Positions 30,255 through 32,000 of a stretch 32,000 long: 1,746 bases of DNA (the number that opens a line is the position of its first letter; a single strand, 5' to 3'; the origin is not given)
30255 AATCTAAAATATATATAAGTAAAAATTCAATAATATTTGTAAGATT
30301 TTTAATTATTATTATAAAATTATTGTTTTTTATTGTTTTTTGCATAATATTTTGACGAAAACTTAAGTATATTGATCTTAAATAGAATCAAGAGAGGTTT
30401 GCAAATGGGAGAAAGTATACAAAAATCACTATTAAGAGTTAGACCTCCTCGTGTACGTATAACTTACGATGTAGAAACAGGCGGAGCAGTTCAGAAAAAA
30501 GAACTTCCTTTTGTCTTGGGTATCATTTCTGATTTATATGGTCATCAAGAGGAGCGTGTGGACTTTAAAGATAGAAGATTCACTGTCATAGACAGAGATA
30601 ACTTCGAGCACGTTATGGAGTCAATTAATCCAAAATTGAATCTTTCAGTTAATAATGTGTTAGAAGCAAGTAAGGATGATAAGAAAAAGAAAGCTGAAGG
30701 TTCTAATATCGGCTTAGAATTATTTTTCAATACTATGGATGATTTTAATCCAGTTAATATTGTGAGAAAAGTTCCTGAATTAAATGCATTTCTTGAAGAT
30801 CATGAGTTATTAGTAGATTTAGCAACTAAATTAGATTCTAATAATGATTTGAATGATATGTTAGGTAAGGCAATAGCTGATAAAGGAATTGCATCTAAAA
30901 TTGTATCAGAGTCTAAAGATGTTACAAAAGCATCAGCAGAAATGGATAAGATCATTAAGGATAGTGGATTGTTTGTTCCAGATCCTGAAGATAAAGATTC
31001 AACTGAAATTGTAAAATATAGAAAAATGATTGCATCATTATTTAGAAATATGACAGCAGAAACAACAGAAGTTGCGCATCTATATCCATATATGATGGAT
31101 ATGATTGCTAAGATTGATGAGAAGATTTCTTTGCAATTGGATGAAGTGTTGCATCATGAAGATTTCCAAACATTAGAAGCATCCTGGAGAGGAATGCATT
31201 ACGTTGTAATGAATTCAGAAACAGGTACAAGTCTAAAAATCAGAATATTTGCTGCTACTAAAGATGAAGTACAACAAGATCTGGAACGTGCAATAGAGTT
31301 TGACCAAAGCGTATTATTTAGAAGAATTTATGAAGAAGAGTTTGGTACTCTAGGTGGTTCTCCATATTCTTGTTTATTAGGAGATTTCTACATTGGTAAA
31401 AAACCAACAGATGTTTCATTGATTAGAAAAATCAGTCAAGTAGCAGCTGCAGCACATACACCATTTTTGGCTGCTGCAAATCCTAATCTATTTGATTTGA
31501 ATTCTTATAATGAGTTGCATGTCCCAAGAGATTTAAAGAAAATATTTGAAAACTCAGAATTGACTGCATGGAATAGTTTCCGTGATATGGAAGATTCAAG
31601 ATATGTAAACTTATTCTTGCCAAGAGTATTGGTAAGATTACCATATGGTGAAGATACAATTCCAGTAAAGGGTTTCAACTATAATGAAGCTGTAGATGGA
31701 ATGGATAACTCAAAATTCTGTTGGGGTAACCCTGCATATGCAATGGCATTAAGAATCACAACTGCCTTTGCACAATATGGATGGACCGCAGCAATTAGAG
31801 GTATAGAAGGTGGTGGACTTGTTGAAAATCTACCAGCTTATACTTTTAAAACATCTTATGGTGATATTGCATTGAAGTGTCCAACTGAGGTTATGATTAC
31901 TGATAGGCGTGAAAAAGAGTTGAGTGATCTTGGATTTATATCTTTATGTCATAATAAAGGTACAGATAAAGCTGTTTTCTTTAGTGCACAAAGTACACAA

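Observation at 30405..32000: T6SS sheath subunits TssB and TssC encoded as a single continuous ORF (absent from the supplied ORF track)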

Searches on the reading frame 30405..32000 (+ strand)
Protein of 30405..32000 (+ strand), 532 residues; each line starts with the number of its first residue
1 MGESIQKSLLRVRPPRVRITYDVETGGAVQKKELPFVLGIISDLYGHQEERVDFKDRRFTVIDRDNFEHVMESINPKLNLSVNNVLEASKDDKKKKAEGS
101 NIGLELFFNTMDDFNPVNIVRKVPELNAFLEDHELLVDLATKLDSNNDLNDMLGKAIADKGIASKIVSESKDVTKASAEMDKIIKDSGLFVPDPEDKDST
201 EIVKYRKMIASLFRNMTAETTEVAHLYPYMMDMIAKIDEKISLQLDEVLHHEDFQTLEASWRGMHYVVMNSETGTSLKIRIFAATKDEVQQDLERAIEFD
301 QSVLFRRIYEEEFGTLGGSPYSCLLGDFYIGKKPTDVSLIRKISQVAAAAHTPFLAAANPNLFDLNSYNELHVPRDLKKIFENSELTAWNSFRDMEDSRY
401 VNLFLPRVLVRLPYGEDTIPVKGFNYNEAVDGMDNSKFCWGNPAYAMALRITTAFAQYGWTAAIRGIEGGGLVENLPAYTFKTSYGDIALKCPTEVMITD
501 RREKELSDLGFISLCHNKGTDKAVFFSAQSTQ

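Call 4: search_protein_families(library=pfam, proteins=[window:30405-32000:+], max_evalue=0.01)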
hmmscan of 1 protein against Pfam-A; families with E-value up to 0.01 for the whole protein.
window:30405-32000:+ (532 aa): 2 families
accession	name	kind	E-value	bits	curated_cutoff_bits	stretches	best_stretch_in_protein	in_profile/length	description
PF05943.17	VipB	-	1.4e-128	428.6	27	1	232-532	2-301/301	EvpB/VC_A0108, tail sheath N-terminal domain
PF05591.17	T6SS_VipA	-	8.9e-43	146.2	24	1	11-169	3-153/155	Type VI secretion system, VipA, VC_A0107 or Hcp2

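Call 5: search_protein_families(library=ncbifam, proteins=[window:30405-32000:+], max_evalue=0.01)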
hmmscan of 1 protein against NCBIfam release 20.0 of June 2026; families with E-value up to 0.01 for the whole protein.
window:30405-32000:+ (532 aa): 2 families
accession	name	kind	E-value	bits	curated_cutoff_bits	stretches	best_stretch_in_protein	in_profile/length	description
TIGR03355.1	VI_chp_2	equivalog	4.8e-139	464.2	271.5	1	198-532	17-352/473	type VI secretion system contractile sheath large subunit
TIGR03358.1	VI_chp_5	equivalog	3.1e-43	147.3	97.25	1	7-171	2-158/160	type VI secretion system contractile sheath small subunit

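Call 10: find_homologous_proteins(query=window:30405-32000:+, max_evalue=1e-10)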
Query window:30405-32000:+ (532 aa): 7950 proteins with E <= 1e-10 among 8000 candidates; the best 120 are listed.
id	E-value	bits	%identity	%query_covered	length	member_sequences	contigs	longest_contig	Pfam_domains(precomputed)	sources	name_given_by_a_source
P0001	0.0e+0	1201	100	100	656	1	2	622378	PF05591.18,PF18945.6,PF05943.18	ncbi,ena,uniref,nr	ncbi:type VI secretion system contractile sheath large subunit [Candidatus Cytomitobacter primus]|un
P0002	6.0e-270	915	75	100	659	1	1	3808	PF05591.18,PF18945.6,PF05943.18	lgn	-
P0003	2.0e-269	913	74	100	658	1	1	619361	PF05591.18,PF18945.6,PF05943.18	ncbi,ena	-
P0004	9.9e-252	854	69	100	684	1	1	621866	PF05591.18,PF18945.6,PF05943.18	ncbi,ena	-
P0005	8.1e-233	792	63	100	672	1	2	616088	PF05591.18,PF18945.6,PF05943.18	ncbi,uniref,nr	ncbi:type VI secretion system contractile sheath large subunit [Candidatus Nesciobacter abundans]|un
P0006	2.8e-230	784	64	100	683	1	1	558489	PF05591.18,PF18945.6,PF05943.18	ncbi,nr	ncbi:MAG: type VI secretion system contractile sheath large subunit [Alphaproteobacteria bacterium]|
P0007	6.1e-183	628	53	100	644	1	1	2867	PF05591.18,PF18945.6,PF05943.18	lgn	-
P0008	1.6e-180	620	53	100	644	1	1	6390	PF05591.18,PF18945.6,PF05943.18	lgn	-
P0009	4.2e-180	618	52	100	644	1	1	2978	PF05591.18,PF18945.6,PF05943.18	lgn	-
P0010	5.1e-180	618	53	100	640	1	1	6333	PF05591.18,PF18945.6,PF05943.18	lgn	-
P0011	6.5e-180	618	53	100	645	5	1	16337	PF05591.18,PF18945.6,PF05943.18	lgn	-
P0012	8.5e-180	617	53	100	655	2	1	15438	PF05591.18,PF18945.6,PF05943.18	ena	-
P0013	1.1e-178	613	52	100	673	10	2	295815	PF05591.18,PF18945.6,PF05943.18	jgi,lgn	jgi:type VI secretion system protein ImpC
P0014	8.7e-178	611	53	100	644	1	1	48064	PF05591.18,PF18945.6,PF05943.18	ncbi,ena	-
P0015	1.0e-177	610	52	100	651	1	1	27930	PF05591.18,PF18945.6,PF05943.18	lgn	-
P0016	6.5e-177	608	52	100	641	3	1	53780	PF05591.18,PF18945.6,PF05943.18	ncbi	-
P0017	1.6e-176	606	53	100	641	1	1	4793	PF05591.18,PF18945.6,PF05943.18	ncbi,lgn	ncbi:MAG: type VI secretion system contractile sheath large subunit [Pseudomonadota bacterium]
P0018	9.2e-176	604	53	100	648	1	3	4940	PF05591.18,PF18945.6,PF05943.18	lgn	-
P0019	9.4e-176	604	52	100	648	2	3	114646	PF05591.18,PF18945.6,PF05943.18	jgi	jgi:type VI secretion system protein ImpC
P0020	9.5e-176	604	53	100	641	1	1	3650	PF05591.18,PF18945.6,PF05943.18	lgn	-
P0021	9.9e-176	604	53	100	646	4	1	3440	PF05591.18,PF18945.6,PF05943.18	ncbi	-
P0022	3.0e-175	602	53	100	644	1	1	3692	PF05591.18,PF18945.6,PF05943.18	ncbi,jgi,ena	-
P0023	9.0e-175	601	52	99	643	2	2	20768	PF05591.18,PF18945.6,PF05943.18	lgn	-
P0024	2.2e-173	596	49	100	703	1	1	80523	PF05591.18,PF18945.6,PF05943.18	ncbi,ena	-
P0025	3.2e-173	595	51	100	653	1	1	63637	PF05591.18,PF18945.6,PF05943.18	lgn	-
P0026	5.3e-173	595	52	100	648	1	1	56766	PF05591.18,PF18945.6,PF05943.18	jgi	jgi:type VI secretion system protein ImpC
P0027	1.5e-172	593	52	100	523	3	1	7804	PF05591.18,PF05943.18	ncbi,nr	ncbi:MAG TPA: type VI secretion system contractile sheath large subunit, partial [Alphaproteobacteri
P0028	1.6e-172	593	53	100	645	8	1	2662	PF05591.18,PF18945.6,PF05943.18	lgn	-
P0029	2.7e-172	592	52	100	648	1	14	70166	PF05591.18,PF18945.6,PF05943.18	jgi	jgi:type VI secretion system protein ImpC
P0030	2.8e-172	592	52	100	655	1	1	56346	PF05591.18,PF18945.6,PF05943.18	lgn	-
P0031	7.0e-172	591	53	100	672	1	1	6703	PF05591.18,PF18945.6,PF05943.18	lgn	-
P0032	8.2e-172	591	52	100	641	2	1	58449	PF05591.18,PF18945.6,PF05943.18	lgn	-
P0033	8.2e-172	591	52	100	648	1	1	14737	PF05591.18,PF18945.6,PF05943.18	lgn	-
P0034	1.0e-171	590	51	100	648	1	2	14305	PF05591.18,PF18945.6,PF05943.18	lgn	-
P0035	1.3e-171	590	52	100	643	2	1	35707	PF05591.18,PF18945.6,PF05943.18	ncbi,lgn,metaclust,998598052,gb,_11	metaclust:\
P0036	1.3e-171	590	52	100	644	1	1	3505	PF05591.18,PF18945.6,PF05943.18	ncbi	-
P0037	1.8e-171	590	52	100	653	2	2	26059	PF05591.18,PF18945.6,PF05943.18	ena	-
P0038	2.0e-171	590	52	100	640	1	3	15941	PF05591.18,PF18945.6,PF05943.18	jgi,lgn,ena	-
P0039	2.1e-171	589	51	100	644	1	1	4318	PF05591.18,PF18945.6,PF05943.18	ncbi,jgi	jgi:type VI secretion system protein ImpC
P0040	2.8e-171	589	50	100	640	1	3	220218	PF05591.18,PF18945.6,PF05943.18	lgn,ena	-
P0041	2.9e-171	589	52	100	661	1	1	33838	PF05591.18,PF18945.6,PF05943.18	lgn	-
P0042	3.8e-171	589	51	100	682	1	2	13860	PF05591.18,PF18945.6,PF05943.18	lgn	-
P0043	9.6e-171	587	52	100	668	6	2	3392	PF05591.18,PF18945.6,PF05943.18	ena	-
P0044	1.1e-170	587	50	100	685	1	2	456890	PF05591.18,PF18945.6,PF05943.18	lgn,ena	-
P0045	1.1e-170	587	52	100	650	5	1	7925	PF05591.18,PF18945.6,PF05943.18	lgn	-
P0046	2.2e-170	586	51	100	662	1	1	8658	PF05591.18,PF18945.6,PF05943.18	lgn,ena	-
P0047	2.3e-170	586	52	100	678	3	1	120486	PF05591.18,PF18945.6,PF05943.18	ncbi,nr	ncbi:type VI secretion system contractile sheath large subunit [bacterium NHP-B]|nr:type VI secretio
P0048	2.4e-170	586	52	100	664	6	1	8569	PF05591.18,PF18945.6,PF05943.18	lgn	-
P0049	1.1e-169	584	51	100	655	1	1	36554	PF05591.18,PF18945.6,PF05943.18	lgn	-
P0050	1.5e-169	583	51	100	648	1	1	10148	PF05591.18,PF18945.6,PF05943.18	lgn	-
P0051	1.5e-169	583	52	100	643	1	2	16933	PF05591.18,PF18945.6,PF05943.18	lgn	-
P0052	2.5e-169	583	52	100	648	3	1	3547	PF05591.18,PF18945.6,PF05943.18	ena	-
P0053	5.8e-169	581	51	100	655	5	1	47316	PF05591.18,PF18945.6,PF05943.18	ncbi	-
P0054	1.1e-168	581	52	100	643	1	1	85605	PF05591.18,PF18945.6,PF05943.18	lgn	-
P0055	1.2e-168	580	51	100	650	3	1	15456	PF05591.18,PF18945.6,PF05943.18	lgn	-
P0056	1.4e-168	580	50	100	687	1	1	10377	PF05591.18,PF18945.6,PF05943.18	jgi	jgi:type VI secretion system protein ImpC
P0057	1.8e-168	580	52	100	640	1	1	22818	PF05591.18,PF18945.6,PF05943.18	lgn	-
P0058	2.3e-168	579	52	100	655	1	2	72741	PF05591.18,PF18945.6,PF05943.18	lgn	-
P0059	3.9e-168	579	49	100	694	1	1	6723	PF05591.18,PF18945.6,PF05943.18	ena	-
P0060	9.6e-168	577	50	100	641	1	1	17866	PF05591.18,PF18945.6,PF05943.18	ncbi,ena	-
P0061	1.6e-167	577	51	100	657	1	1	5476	PF05591.18,PF18945.6,PF05943.18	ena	-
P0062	4.5e-167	575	51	100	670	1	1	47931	PF05591.18,PF18945.6,PF05943.18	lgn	-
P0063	1.0e-166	574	58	63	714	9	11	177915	PF05591.18,PF18945.6,PF05943.18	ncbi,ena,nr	ncbi:MAG: type VI secretion system contractile sheath large subunit [Alphaproteobacteria bacterium]|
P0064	1.2e-166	574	50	100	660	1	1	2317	PF05591.18,PF18945.6,PF05943.18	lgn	-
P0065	3.9e-166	572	49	100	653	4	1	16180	PF05591.18,PF18945.6,PF05943.18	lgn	-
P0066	4.9e-166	572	52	100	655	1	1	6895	PF05591.18,PF18945.6,PF05943.18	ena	-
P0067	4.9e-166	572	50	100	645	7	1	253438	PF05591.18,PF18945.6,PF05943.18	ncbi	-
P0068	1.1e-165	571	51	100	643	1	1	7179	PF05591.18,PF18945.6,PF05943.18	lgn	-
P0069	1.3e-165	570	50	100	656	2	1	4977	PF05591.18,PF18945.6,PF05943.18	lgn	-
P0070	2.7e-165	569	50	100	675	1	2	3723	PF05591.18,PF18945.6,PF05943.18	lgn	-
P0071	3.0e-165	569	46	100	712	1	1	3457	PF05591.18,PF18945.6,PF05943.18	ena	-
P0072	4.2e-165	569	51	100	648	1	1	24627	PF05591.18,PF18945.6,PF05943.18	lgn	-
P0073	6.1e-165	568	51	100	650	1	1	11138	PF05591.18,PF18945.6,PF05943.18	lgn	-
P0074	7.9e-165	568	46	100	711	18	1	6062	PF05591.18,PF18945.6,PF05943.18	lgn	-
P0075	1.1e-164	567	49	100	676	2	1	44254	PF05591.18,PF18945.6,PF05943.18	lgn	-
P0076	1.1e-164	567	46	100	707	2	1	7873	PF05591.18,PF18945.6,PF05943.18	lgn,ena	-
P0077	1.1e-164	567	50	100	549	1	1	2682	PF05591.18,PF05943.18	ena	-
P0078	1.5e-164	567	46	100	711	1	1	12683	PF05591.18,PF18945.6,PF05943.18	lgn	-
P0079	1.9e-164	566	50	100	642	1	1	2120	PF05591.18,PF18945.6,PF05943.18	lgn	-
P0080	2.3e-164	566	50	100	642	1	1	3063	PF05591.18,PF18945.6,PF05943.18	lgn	-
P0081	2.9e-164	566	49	100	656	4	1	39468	PF05591.18,PF18945.6,PF05943.18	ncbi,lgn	-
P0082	3.1e-164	566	50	100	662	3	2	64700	PF05591.18,PF18945.6,PF05943.18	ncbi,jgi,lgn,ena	jgi:type VI secretion system protein ImpC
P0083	3.1e-164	566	48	100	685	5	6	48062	PF05591.18,PF18945.6,PF05943.18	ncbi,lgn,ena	-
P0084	3.6e-164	566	48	100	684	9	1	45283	PF05591.18,PF18945.6,PF05943.18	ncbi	ncbi:MAG: type VI secretion system contractile sheath large subunit [Holosporaceae bacterium]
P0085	4.4e-164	565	47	100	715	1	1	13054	PF05591.18,PF18945.6,PF05943.18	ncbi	-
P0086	6.0e-164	565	49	100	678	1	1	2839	PF05591.18,PF18945.6,PF05943.18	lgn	-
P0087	7.3e-164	565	51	100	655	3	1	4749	PF05591.18,PF18945.6,PF05943.18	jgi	-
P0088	8.7e-164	564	51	100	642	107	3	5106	PF05591.18,PF18945.6,PF05943.18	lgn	-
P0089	9.3e-164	564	47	100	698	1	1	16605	PF05591.18,PF18945.6,PF05943.18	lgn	-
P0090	1.5e-163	564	49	100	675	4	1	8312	PF05591.18,PF18945.6,PF05943.18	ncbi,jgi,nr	ncbi:MAG: type VI secretion system contractile sheath large subunit [Holosporaceae bacterium]|jgi:ty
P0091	2.5e-163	563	49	100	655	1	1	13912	PF05591.18,PF18945.6,PF05943.18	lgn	-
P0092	4.4e-163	562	47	100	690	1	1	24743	PF05591.18,PF18945.6,PF05943.18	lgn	-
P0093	6.2e-163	562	51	100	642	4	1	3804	PF05591.18,PF18945.6,PF05943.18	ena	-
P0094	7.7e-163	561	50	100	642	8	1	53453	PF05591.18,PF18945.6,PF05943.18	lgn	-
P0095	7.8e-163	561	51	99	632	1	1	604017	PF05591.18,PF18945.6,PF05943.18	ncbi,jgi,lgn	-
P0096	9.0e-163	561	50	99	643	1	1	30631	PF05591.18,PF18945.6,PF05943.18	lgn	-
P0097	1.2e-162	561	48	100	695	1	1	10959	PF05591.18,PF18945.6,PF05943.18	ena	-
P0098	1.5e-162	560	59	59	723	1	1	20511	PF05591.18,PF18945.6,PF05943.18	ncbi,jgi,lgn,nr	ncbi:MAG: type VI secretion system contractile sheath large subunit [Holosporaceae bacterium]|jgi:ty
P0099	1.6e-162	560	47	100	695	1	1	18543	PF05591.18,PF18945.6,PF05943.18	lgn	-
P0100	2.3e-162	560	47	100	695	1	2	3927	PF05591.18,PF18945.6,PF05943.18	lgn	-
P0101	2.5e-162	559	49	100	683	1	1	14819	PF05591.18,PF18945.6,PF05943.18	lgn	-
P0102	3.9e-162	559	49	100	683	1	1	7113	PF05591.18,PF18945.6,PF05943.18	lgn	-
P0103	4.3e-162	559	49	100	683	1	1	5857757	PF05591.18,PF18945.6,PF05943.18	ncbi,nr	ncbi:uricase [Pseudomonas aeruginosa]|nr:uricase [Pseudomonas aeruginosa]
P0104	5.2e-162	558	49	100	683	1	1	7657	PF05591.18,PF18945.6,PF05943.18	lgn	-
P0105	5.2e-162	558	49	100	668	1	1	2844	PF05591.18,PF18945.6,PF05943.18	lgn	-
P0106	5.4e-162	558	49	100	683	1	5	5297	PF05591.18,PF18945.6,PF05943.18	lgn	-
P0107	5.4e-162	558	49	100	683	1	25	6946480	PF05591.18,PF18945.6,PF05943.18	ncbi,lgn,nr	ncbi:type VI secretion system contractile sheath large subunit [Pseudomonas aeruginosa PA99]|nr:type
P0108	5.8e-162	558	49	100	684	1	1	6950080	PF05591.18,PF18945.6,PF05943.18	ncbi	-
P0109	6.1e-162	558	49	100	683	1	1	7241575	PF05591.18,PF18945.6,PF05943.18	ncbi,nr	ncbi:type VI secretion system-associated protein [Pseudomonas aeruginosa]|nr:type VI secretion syste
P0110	6.2e-162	558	45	100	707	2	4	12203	PF05591.18,PF18945.6,PF05943.18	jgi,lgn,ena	-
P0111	7.0e-162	558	49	100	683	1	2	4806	PF05591.18,PF18945.6,PF05943.18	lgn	-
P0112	7.4e-162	558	46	100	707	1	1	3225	PF05591.18,PF18945.6,PF05943.18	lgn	-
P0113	9.6e-162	558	46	100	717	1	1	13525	PF05591.18,PF18945.6,PF05943.18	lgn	-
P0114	1.0e-161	557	49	100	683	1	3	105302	PF05591.18,PF18945.6,PF05943.18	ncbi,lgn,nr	ncbi:TPA: type VI secretion system contractile sheath large subunit [Pseudomonas aeruginosa]|nr:type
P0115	1.0e-161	557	49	100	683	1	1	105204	PF05591.18,PF18945.6,PF05943.18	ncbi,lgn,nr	ncbi:TPA: type VI secretion system contractile sheath large subunit [Pseudomonas aeruginosa]|nr:type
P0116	1.5e-161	557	50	100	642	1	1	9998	PF05591.18,PF18945.6,PF05943.18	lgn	-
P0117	1.6e-161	557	48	99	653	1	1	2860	PF05591.18,PF18945.6,PF05943.18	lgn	-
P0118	2.4e-161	556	62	56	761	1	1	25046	PF05591.18,PF18945.6,PF05943.18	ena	-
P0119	2.6e-161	556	49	100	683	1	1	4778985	PF05591.18,PF18945.6,PF05943.18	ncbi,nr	ncbi:type VI secretion system contractile sheath large subunit [Pseudomonas aeruginosa]|nr:type VI s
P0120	3.3e-161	556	46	100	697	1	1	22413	PF05591.18,PF18945.6,PF05943.18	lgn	-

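Call 12: find_encoding_contigs(protein=P0001, flank=10000, max_places=3)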
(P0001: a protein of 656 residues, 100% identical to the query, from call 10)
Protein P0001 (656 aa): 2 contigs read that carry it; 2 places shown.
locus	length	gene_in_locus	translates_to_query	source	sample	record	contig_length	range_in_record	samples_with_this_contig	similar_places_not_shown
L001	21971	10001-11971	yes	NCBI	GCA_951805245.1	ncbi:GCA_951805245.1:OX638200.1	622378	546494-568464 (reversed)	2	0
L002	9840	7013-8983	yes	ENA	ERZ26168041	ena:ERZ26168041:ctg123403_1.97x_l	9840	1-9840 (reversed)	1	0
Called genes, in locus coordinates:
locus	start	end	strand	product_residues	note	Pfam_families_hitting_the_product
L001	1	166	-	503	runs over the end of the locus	PF00883:Peptidase_M17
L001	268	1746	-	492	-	PF02321:OEP (faint)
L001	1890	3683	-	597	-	-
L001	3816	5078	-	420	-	-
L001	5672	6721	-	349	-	PF02541:Ppx-GppA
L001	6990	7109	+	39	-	-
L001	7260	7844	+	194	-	-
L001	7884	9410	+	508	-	-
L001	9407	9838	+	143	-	PF00383:dCMP_cyt_deam_1, PF14437:MafB19-deam, PF14439:Bd3614-deam (faint)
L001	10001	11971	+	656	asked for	PF05591:T6SS_VipA, PF05943:VipB, PF18945:VipB_2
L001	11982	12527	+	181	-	-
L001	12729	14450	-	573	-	PF01653:DNA_ligase_aden, PF03120:OB_DNA_ligase, PF12826:HHH_2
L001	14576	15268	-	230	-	PF13525:YfiO (faint)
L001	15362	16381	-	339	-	PF06996:T6SS_TssG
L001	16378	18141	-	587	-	PF05947:T6SS_TssF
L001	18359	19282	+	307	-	PF00698:Acyl_transf_1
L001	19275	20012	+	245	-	PF00106:adh_short, PF08659:KR, PF01370:Epimerase (weak), PF13561:adh_short_C2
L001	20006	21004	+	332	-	PF01029:NusB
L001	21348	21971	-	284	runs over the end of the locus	PF02739:5_3_exonuc_N, PF01367:5_3_exonuc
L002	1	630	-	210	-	?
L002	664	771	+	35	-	-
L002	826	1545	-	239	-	-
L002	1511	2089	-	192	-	-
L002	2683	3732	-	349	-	PF02541:Ppx-GppA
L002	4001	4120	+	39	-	-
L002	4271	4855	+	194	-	-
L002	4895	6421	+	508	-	-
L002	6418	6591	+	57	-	PF00383:dCMP_cyt_deam_1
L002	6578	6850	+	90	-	PF00383:dCMP_cyt_deam_1, PF14437:MafB19-deam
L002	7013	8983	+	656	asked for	PF05591:T6SS_VipA, PF05943:VipB, PF18945:VipB_2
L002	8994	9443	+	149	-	-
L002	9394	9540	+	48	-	-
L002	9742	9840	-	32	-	?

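Call 20: find_encoding_contigs(protein=P0107, flank=10000, max_places=2)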
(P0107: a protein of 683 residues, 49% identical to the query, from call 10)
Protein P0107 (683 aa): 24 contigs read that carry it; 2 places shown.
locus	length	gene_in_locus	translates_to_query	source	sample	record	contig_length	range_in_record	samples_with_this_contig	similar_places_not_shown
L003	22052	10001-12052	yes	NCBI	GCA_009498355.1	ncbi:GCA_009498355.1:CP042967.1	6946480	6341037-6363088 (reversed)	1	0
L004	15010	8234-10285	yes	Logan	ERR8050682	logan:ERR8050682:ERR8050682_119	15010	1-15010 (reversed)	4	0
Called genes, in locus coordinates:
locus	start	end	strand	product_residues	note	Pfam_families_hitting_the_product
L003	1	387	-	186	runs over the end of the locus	PF02525:Flavodoxin_2, PF03358:FMN_red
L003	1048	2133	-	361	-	PF00158:Sigma54_activat, PF14532:Sigma54_activ_2, PF07728:AAA_5, PF25601:AAA_lid_14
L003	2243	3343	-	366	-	PF06812:ImpA_N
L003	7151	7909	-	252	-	PF09850:DotU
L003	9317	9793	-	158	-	-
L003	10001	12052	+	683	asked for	PF05591:T6SS_VipA, PF05943:VipB, PF18945:VipB_2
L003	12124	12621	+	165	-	PF05638:T6SS_HCP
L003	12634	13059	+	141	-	PF04965:GPW_gp25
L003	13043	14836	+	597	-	PF05947:T6SS_TssF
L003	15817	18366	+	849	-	PF02861:Clp_N, PF13191:AAA_16 (weak), PF13401:AAA_22 (faint), PF00004:AAA, PF17871:AAA_lid_9, PF07724:AAA_2, PF00004:AAA (weak), PF07728:AAA_5, +2 more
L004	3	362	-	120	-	PF00158:Sigma54_activat, PF14532:Sigma54_activ_2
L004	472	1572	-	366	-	PF06812:ImpA_N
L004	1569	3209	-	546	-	-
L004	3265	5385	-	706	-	PF14331:IcmF-related_N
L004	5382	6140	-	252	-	PF09850:DotU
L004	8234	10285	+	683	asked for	PF05591:T6SS_VipA, PF05943:VipB, PF18945:VipB_2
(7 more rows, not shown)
